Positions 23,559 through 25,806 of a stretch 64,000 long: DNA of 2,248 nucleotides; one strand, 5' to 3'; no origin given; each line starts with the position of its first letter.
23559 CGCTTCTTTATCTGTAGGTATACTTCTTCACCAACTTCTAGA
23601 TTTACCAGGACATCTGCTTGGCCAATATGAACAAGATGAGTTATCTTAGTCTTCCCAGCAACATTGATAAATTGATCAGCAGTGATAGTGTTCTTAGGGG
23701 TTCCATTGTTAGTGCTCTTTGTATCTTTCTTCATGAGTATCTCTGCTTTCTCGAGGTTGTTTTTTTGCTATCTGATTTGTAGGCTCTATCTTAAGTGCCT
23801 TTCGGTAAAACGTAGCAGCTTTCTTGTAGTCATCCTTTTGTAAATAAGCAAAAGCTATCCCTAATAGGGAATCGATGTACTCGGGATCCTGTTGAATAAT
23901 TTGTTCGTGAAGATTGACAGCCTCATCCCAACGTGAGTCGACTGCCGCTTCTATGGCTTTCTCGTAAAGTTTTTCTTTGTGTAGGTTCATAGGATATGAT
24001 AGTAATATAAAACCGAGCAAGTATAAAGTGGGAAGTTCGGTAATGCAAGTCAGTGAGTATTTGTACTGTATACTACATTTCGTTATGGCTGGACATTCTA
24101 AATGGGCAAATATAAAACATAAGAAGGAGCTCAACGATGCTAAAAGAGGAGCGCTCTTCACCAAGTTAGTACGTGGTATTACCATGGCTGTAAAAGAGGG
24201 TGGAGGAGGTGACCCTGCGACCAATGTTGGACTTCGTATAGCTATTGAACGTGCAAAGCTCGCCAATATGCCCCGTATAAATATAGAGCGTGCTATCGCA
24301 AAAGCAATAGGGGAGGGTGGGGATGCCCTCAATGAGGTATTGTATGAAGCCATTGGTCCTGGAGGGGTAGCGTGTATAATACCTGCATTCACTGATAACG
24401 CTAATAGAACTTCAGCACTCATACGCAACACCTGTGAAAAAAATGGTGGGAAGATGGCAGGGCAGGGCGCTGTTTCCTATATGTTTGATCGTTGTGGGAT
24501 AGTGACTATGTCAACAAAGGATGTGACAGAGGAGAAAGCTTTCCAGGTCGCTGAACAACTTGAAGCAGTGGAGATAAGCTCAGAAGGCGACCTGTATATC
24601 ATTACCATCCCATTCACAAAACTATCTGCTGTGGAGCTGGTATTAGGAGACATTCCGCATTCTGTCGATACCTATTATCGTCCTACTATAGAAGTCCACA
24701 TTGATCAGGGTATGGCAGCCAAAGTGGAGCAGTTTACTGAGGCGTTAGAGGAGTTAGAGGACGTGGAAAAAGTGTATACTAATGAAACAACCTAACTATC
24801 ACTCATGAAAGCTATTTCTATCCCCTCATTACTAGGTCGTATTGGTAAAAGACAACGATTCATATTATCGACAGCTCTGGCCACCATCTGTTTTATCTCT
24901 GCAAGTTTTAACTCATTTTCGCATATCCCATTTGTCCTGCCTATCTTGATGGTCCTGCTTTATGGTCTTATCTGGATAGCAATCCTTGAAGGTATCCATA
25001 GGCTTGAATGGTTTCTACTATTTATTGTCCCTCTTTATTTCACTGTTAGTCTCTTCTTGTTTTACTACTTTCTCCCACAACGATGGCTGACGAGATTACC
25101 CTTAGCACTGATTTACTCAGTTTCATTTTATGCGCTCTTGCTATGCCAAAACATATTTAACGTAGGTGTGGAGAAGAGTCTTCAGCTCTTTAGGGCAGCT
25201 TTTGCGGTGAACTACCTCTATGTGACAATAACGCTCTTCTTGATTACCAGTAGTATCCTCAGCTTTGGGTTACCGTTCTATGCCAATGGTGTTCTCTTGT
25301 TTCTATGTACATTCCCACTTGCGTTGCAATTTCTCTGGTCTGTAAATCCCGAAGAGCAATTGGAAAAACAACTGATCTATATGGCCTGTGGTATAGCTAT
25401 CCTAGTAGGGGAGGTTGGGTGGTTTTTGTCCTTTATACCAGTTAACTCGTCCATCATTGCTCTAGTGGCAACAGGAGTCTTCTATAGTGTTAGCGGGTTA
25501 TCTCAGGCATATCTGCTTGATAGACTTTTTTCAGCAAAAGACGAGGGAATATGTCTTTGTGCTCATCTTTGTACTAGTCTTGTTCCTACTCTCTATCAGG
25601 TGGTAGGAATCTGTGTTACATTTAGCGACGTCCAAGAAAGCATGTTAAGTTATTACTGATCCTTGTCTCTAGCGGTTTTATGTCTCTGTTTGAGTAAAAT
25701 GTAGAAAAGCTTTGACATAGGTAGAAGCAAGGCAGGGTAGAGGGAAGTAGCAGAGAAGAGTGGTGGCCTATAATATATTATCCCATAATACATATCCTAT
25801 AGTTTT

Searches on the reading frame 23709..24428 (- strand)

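Call 37: search_protein_families(library=pfam, max_evalue=0.0001, proteins=[window:23709-24428:-])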
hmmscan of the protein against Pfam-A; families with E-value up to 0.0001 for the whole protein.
window:23709-24428:- (239 aa): 8 families
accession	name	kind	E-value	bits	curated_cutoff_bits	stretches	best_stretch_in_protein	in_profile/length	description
PF14559.12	TPR_19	-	1.1e-08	35.6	25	1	166-218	6-58/68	Tetratricopeptide repeat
PF00515.34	TPR_1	-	8.7e-08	32.1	27.8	1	186-218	2-34/34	Tetratricopeptide repeat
PF07719.23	TPR_2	-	7.6e-07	29.2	27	1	188-218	4-34/34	Tetratricopeptide repeat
PF13181.12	TPR_8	-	2.5e-06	27.6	25.7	1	186-218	2-34/34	Tetratricopeptide repeat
PF13176.12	TPR_7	-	1.3e-05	25.3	27.9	0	188-217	2-31/36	Tetratricopeptide repeat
PF13414.12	TPR_11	-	3.5e-05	23.8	26.8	0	194-218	3-27/42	TPR repeat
PF13424.12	TPR_12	-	4.7e-05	23.9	30.1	0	167-214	19-74/77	Tetratricopeptide repeat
PF13428.12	TPR_14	-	5.6e-05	23.9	23.5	0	188-220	4-36/44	Tetratricopeptide repeat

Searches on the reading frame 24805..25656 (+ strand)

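Call 37: search_protein_families(library=pfam, max_evalue=0.0001, proteins=[window:24805-25656:+])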
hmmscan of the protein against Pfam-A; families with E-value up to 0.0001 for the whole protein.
window:24805-25656:+ (284 aa): 1 family
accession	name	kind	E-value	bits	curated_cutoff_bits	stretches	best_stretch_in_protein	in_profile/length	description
PF18900.5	DUF5656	-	9.1e-06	25.6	23.3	1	185-241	163-220/242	Protein of unknown function (DUF5656)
